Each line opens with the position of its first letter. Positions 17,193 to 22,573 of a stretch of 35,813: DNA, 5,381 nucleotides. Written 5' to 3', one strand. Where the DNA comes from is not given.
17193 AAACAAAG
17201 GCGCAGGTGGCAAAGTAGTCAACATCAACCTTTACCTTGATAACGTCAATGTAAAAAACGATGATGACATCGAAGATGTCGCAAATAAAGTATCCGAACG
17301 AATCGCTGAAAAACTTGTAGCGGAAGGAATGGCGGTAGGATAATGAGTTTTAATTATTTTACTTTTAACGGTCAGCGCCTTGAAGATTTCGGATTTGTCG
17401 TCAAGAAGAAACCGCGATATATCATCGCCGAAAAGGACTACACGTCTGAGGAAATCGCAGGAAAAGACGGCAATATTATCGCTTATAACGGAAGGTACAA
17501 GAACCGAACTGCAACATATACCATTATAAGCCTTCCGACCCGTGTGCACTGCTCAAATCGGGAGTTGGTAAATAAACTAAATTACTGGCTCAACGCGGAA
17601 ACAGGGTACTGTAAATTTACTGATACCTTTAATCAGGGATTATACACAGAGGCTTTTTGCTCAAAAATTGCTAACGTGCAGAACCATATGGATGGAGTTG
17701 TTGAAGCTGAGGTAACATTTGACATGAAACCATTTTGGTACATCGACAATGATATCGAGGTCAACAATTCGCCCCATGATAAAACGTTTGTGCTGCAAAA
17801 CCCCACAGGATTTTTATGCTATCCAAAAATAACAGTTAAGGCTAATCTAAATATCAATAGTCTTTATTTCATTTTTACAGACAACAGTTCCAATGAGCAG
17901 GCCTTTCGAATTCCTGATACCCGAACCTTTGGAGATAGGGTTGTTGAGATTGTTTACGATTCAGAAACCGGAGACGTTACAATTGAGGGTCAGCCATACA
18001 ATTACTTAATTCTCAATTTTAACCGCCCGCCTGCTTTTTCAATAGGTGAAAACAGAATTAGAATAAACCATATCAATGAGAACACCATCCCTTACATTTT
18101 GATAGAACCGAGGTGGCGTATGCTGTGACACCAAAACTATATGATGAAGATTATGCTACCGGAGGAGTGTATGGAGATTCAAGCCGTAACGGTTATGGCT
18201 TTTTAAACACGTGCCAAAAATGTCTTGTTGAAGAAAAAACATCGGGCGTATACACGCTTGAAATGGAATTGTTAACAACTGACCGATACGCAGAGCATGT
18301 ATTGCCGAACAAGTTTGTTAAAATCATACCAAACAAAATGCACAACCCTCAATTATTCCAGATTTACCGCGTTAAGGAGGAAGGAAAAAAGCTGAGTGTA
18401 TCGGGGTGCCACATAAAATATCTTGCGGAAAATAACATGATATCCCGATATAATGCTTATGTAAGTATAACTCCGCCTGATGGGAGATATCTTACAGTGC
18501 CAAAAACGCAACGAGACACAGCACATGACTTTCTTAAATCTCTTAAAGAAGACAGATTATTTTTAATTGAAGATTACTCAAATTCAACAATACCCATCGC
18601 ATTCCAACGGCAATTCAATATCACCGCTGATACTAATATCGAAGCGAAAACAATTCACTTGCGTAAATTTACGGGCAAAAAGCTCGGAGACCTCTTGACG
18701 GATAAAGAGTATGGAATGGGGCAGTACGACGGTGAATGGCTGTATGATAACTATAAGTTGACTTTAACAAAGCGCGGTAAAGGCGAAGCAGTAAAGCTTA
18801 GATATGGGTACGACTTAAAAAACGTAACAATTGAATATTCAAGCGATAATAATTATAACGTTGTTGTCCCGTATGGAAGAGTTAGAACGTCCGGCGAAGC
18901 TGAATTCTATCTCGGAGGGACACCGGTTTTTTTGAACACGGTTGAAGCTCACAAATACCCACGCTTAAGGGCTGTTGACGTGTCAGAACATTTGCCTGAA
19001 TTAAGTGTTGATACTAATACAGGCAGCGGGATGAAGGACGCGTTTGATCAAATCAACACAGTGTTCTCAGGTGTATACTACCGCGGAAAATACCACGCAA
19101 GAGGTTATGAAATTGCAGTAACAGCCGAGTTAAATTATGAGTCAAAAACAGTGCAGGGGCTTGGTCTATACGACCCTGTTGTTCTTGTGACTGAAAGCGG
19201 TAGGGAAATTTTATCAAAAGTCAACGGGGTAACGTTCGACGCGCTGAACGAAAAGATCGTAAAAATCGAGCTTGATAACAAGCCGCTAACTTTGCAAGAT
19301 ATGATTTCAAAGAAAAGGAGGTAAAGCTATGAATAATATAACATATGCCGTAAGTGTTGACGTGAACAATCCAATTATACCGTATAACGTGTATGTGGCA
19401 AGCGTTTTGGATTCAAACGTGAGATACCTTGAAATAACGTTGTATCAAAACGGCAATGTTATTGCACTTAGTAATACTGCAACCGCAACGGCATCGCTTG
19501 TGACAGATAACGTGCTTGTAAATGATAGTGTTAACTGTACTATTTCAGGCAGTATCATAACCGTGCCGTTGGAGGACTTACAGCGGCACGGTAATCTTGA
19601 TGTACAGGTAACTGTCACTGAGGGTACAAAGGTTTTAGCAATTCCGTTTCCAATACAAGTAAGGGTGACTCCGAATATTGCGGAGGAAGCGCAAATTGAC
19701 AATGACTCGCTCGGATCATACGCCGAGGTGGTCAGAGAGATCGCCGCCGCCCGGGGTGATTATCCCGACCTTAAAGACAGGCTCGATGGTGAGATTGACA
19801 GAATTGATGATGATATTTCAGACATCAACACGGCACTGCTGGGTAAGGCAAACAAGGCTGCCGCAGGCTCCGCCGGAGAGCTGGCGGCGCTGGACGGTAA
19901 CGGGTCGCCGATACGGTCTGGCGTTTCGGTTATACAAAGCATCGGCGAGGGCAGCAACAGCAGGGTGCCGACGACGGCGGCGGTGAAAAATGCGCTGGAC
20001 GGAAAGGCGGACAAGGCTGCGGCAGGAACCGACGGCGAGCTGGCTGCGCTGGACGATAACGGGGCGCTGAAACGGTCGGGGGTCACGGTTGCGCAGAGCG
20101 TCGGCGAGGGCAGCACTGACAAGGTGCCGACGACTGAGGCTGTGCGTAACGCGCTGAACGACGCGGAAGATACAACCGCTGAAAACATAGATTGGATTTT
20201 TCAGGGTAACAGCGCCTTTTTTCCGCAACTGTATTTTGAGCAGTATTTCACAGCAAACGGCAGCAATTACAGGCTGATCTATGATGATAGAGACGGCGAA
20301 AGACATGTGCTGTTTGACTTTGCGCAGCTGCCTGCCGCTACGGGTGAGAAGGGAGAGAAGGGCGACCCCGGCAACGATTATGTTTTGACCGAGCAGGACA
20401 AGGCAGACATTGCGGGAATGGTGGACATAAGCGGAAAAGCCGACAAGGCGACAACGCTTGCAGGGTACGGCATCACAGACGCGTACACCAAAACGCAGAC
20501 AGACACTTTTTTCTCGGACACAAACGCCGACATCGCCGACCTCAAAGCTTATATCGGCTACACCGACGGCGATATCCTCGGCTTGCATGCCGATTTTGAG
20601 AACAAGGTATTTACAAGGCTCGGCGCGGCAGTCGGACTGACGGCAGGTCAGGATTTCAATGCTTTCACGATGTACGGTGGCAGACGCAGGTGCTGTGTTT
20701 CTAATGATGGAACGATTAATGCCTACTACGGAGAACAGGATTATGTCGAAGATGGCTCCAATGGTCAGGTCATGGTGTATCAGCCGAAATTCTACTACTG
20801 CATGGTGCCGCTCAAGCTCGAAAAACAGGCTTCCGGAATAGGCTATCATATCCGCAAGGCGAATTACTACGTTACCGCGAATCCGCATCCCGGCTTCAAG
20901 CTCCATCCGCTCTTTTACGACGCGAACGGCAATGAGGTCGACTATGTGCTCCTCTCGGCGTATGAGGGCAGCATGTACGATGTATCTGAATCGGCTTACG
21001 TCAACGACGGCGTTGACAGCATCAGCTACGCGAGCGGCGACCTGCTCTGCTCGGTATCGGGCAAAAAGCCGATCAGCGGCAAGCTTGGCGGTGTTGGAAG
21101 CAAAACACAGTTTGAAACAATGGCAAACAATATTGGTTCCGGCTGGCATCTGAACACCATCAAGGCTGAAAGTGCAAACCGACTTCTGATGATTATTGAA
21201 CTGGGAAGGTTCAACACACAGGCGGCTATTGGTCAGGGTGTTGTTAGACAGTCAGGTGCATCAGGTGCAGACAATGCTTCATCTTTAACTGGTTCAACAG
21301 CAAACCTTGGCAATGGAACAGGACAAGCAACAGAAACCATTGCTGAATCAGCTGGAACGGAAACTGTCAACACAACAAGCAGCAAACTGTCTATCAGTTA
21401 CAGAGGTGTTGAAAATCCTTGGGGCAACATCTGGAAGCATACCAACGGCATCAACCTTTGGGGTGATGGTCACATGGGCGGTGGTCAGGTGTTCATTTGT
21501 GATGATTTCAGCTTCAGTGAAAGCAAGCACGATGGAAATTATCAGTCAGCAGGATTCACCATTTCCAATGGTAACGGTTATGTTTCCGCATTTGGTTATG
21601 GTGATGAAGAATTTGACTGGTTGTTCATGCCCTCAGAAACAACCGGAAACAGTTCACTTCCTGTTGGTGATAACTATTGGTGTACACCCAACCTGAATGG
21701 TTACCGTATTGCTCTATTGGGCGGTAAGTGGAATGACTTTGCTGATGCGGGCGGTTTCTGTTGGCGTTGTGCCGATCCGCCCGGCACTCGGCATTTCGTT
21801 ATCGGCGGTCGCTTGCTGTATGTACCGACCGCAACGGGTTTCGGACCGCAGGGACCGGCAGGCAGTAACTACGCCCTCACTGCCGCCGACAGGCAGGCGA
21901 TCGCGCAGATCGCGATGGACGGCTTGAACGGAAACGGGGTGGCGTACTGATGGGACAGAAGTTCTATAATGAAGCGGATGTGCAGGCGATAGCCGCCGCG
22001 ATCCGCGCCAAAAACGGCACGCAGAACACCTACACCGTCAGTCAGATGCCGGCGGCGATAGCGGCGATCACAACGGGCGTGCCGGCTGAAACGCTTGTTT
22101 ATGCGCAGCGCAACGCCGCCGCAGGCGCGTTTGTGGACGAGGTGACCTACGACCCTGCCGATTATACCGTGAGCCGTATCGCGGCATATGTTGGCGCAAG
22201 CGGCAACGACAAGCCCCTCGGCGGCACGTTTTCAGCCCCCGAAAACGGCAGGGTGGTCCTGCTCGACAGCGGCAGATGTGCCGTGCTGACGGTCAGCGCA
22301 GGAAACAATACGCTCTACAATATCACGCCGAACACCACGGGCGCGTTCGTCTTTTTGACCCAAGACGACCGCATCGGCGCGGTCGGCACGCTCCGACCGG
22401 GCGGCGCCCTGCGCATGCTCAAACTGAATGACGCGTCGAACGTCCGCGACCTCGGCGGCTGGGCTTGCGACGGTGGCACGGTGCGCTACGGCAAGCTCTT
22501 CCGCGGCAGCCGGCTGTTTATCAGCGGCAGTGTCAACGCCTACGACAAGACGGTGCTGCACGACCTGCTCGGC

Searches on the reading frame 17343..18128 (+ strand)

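Call 3: search_protein_families(library=pfam, proteins=[window:17343-18128:+], max_evalue=0.01)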
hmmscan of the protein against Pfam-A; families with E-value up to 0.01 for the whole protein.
window:17343-18128:+ (261 aa): 0 families

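Call 4: search_protein_families(library=phrogs, proteins=[window:17343-18128:+], max_evalue=0.001)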
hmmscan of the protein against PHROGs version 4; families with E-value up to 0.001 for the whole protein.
window:17343-18128:+ (261 aa): 2 families
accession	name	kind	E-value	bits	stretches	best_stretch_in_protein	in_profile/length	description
phrog_33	-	tail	7.7e-20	72.5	1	1-260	31-279/651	distal tail protein Dit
phrog_202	-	tail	1.2e-05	25.4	0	202-258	463-522/523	distal tail protein Dit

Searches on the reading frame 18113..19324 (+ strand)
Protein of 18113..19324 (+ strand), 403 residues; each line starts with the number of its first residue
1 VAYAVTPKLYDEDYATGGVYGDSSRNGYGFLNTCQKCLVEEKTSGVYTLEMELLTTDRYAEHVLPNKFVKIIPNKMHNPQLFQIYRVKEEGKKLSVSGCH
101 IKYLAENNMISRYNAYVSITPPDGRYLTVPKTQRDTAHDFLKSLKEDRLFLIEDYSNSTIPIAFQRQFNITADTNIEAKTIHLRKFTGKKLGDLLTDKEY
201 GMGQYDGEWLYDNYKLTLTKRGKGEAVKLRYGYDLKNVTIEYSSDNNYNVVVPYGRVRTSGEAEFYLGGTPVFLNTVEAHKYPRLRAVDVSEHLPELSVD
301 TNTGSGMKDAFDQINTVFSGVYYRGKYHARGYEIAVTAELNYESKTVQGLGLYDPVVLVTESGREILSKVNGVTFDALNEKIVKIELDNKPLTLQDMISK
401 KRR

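Call 3: search_protein_families(library=pfam, proteins=[window:18113-19324:+], max_evalue=0.01)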
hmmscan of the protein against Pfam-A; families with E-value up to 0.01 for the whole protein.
window:18113-19324:+ (403 aa): 1 family
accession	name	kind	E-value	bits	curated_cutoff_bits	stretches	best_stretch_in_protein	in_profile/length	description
PF06605.17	Prophage_tail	-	7.3e-05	23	31.3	1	204-300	66-122/250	Prophage endopeptidase tail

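Call 4: search_protein_families(library=phrogs, proteins=[window:18113-19324:+], max_evalue=0.001)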
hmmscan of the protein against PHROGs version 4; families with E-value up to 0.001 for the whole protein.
window:18113-19324:+ (403 aa): 8 families
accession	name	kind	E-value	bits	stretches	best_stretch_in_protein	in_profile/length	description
phrog_1067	-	head and packaging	6.6e-20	72.2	2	21-118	16-113/991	minor head protein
phrog_7142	-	tail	2.3e-13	50.5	2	202-289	158-246/622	tail protein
phrog_12493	-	tail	2.8e-13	49.7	1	22-257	14-227/950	tail protein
phrog_13289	-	tail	9.2e-11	41.6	1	24-112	13-102/938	tail protein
phrog_2270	-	unknown function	1.6e-10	41.5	1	193-275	145-218/637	-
phrog_5555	-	tail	9.2e-10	38.5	1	163-400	125-352/788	tail protein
phrog_1330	-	tail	6.3e-06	25.3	1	39-399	32-368/1361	tail protein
phrog_326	-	other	0.00038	19.7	1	203-261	478-539/985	tail protein with endopeptidase domain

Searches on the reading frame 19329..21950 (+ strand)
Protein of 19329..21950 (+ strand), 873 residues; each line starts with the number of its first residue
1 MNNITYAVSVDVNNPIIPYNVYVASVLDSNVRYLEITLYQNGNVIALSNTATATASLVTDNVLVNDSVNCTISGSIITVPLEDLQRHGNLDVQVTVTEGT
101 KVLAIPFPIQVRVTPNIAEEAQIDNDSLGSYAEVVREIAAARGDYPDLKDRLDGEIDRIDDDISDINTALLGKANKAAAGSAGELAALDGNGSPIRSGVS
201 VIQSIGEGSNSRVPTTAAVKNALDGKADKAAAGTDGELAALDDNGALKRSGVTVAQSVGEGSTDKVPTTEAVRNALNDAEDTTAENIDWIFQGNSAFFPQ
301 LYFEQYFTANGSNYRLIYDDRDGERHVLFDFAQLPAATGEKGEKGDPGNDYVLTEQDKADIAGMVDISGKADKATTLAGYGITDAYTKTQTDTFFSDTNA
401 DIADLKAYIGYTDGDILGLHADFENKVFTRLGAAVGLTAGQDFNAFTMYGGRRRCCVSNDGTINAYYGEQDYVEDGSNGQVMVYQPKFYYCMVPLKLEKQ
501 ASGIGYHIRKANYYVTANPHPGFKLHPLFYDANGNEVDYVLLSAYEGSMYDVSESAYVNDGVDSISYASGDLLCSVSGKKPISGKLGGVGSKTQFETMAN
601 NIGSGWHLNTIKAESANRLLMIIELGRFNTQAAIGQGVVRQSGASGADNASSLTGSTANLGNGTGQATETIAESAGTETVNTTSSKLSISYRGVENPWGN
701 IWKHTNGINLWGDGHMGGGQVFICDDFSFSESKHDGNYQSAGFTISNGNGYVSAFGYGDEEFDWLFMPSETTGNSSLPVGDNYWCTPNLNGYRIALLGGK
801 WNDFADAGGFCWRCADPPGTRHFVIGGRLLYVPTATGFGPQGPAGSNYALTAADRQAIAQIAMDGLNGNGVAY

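Call 3: search_protein_families(library=pfam, proteins=[window:19329-21950:+], max_evalue=0.01)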
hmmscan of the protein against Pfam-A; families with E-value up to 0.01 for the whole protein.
window:19329-21950:+ (873 aa): 0 families

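Call 4: search_protein_families(library=phrogs, proteins=[window:19329-21950:+], max_evalue=0.001)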
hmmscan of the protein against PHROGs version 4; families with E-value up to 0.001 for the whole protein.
window:19329-21950:+ (873 aa): 4 families
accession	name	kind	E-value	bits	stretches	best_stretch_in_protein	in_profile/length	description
phrog_5302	-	tail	1e-86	292.7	1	390-834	133-545/548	tail protein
phrog_16867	-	unknown function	1.6e-08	34.6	1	362-415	427-478/631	-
phrog_6043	-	unknown function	2.8e-06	26.8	1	356-444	578-659/814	-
phrog_17105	-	unknown function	0.00029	20.6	1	355-393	60-99/528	-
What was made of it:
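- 19329..21950 (+): Upstream 873-aa tail fibre protein; its stop overlaps the PTP gene's start (TGATG). phrog_5302 tail protein, E 1e-86 (call 4).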

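Call 59: search_protein_families(library=ncbifam, proteins=[window:19329-21947:+], max_evalue=0.01)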
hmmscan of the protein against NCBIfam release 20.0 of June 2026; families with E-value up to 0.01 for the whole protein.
window:19329-21947:+ (873 aa): 0 families

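Call 79: search_solved_structures(query=window:19329-21947:+, max_evalue=0.1, show_alignments=0)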
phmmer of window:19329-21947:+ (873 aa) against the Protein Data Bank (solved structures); distinct sequences matched with E-value up to 0.1: 0.

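Call 80: search_dna_similar(query=window:19329-21947:+, collection=phages, mode=protein, max_rows=15)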
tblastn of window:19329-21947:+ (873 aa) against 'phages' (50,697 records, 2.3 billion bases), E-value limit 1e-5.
Records with a match: 18; places in all: 18; records where one place covers at least 80% of the query: 0.
Best place of each record, by identity: <60% 18.
By first word of the organism name: uncultured 10; Clostridium 2; Bacteriophage 2; Methanosarcina 1; Yersinia 1; Synechococcus 1; Psychrobacillus 1.
By host as written in the record: - 13; Clostridium_AP sp000509125 DA266 1; Methanosarcina sp. 1; Clostridium perfringens 1; Synechococcus sp. PCCC-A2c 1; Psychrobacillus psychrodurans 1.
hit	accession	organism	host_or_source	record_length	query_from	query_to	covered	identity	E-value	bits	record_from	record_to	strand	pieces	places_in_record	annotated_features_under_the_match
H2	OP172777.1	Clostridium phage CS266P3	Clostridium_AP sp000509125 DA266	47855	419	803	44%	57.4%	7e-133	445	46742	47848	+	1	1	none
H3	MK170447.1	Methanosarcina virus MetMV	Methanosarcina sp.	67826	414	830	48%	28.1%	3e-12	147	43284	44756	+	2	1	hypothetical protein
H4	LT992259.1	Yersinia phage fEV-1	-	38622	422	799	43%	27.8%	6e-21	105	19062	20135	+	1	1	g27: putative tail fiber protein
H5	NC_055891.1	uncultured phage cr60_1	human feces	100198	448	833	44%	25.4%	1e-9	69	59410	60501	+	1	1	tail protein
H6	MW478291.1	Clostridium phage phiCp-D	Clostridium perfringens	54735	475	824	40%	27.9%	3e-16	91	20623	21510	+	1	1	polysaccharide deacetylase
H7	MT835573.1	Bacteriophage sp.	human fecal samples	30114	461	833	43%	25.7%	2e-16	91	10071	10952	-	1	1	record has no annotation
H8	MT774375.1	uncultured phage cr50_1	human feces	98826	453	833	44%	24.5%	2e-13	81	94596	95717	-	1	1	hypothetical protein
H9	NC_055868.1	uncultured phage cr50_1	human feces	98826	453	833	44%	24.5%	2e-13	81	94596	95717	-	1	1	tail protein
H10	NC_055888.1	uncultured phage cr52_1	human feces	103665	453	833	44%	24.4%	5e-7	60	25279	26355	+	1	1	tail protein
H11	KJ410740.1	Synechococcus phage S-EIVl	Synechococcus sp. PCCC-A2c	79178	450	831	44%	23.7%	2e-9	68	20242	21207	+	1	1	hypothetical protein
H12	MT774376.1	uncultured phage cr55_1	human feces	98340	453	833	44%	23.7%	6e-7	60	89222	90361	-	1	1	hypothetical protein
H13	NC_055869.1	uncultured phage cr55_1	human feces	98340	453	833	44%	23.7%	6e-7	60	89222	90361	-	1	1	tail protein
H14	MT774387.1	uncultured phage cr111_1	human feces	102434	441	808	42%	24.3%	4e-8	64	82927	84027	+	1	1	hypothetical protein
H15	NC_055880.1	uncultured phage cr111_1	human feces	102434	441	808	42%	24.3%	4e-8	64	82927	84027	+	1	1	tail protein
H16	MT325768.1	Psychrobacillus phage Perkons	Psychrobacillus psychrodurans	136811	437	708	31%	29.0%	2e-15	87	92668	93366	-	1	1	hypothetical protein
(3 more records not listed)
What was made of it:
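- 19329..21950 (+): Its C-terminal half is homologous to phage tail-fibre or tail proteins (call 80).
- Checked: (2) The upstream 873-aa protein has no BppU Pfam hit; it matches phrog_5302 'tail protein' and phage tail-fibre proteins (calls 3, 4, 80).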

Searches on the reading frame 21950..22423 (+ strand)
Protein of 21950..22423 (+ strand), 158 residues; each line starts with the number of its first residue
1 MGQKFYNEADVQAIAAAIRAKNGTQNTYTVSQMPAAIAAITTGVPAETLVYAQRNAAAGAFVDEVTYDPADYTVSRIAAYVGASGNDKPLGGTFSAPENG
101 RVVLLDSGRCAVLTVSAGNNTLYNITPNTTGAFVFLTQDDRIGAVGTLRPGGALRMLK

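Call 28: find_homologous_proteins(query=window:21950-22423:+, max_evalue=0.001)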
Query seq(158 aa) (158 aa): 17 proteins with E <= 0.001 among 1919 candidates.
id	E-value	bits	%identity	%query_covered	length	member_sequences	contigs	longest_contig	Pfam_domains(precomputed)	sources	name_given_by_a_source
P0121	4.4e-52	194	100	60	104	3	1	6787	-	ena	-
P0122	9.2e-41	157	66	69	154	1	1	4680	-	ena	-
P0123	5.4e-13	67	84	27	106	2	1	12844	-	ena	-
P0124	7.0e-13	67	89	28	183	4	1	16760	-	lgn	-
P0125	8.8e-13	67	88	27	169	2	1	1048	-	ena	-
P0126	1.1e-12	66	86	27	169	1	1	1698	-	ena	-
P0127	1.1e-12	66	84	28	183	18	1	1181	-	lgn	-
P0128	1.9e-12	66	86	27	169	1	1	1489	-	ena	-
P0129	3.5e-12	65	84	27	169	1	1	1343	-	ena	-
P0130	4.1e-12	64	84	27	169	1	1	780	-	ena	-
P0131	6.8e-12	64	84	27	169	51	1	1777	-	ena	-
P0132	8.0e-12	64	84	27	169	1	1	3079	-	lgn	-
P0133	1.4e-11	63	82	28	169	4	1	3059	-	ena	-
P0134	2.5e-11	62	80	28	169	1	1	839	-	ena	-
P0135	4.7e-11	61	84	27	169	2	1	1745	-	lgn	-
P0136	7.2e-9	54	68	28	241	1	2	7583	PF13306.13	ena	-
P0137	1.4e-8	53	68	28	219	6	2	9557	-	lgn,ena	-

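Call 32: find_encoding_contigs(protein=P0124, flank=8000, max_places=2)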
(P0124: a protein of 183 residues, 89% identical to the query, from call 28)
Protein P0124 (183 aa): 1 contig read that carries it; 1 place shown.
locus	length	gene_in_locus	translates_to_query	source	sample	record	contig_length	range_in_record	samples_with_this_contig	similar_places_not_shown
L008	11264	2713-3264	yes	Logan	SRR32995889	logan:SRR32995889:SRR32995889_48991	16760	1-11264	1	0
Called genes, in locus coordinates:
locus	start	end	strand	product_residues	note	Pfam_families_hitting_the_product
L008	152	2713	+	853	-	-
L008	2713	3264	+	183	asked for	-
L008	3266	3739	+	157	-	PF05105:Phage_holin_4_1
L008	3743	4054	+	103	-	-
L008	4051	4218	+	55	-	-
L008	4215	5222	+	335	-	PF01183:Glyco_hydro_25, PF09374:PG_binding_3 (faint), PF01471:PG_binding_1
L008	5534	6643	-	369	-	PF13240:Zn_Ribbon_1 (weak), PF13102:Phage_int_SAM_5 (weak), PF14659:Phage_int_SAM_3, PF22022:Phage_int_M, PF00589:Phage_integrase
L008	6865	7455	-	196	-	-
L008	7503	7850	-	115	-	PF01381:HTH_3 (faint), PF13443:HTH_26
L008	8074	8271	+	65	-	-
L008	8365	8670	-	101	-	-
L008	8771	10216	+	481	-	PF00145:DNA_methylase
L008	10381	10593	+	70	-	-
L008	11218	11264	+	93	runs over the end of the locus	-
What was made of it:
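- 21950..22084 (+): N-terminal helical adaptor (aa 1-45), exchangeable and matched to the upstream protein's C-terminus. P0124 occupies the same slot in L008 (call 32).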

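Call 96: search_protein_families(library=pfam, proteins=[P0137, P0136, P0124], max_evalue=0.01)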
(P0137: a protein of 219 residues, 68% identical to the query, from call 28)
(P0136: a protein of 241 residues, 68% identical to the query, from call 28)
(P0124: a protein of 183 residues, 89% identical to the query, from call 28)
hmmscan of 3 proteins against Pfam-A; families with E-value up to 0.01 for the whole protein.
P0137 (219 aa): 1 family
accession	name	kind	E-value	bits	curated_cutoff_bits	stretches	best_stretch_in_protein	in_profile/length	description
PF05048.19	NosD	-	0.0016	18.4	23.6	1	96-212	15-128/212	Periplasmic copper-binding protein (NosD)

P0136 (241 aa): 1 family
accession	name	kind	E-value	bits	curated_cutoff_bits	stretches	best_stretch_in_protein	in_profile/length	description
PF13306.12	LRR_5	-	1.9e-13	50.9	27.7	1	115-205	12-101/127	BspA type Leucine rich repeat region (6 copies)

P0124 (183 aa): 0 families

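Call 97: search_protein_families(library=phrogs, proteins=[P0137, P0136, P0124], max_evalue=0.001)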
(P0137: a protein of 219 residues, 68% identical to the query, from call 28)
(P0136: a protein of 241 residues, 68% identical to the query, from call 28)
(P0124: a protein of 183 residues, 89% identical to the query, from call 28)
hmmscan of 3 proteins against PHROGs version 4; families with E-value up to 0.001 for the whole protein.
P0137 (219 aa): 1 family
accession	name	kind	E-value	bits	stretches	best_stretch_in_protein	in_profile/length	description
phrog_36120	-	unknown function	0.00093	18.7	0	5-79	24-103/622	-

P0136 (241 aa): 3 families
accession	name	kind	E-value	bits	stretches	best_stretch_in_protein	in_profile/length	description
phrog_18805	-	unknown function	1.6e-06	28.3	1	114-229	309-424/457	-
phrog_35892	-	unknown function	3.4e-05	22.6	1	76-182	153-260/1181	-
phrog_36120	-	unknown function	0.00015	21.3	1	5-110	24-131/622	-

P0124 (183 aa): 0 families
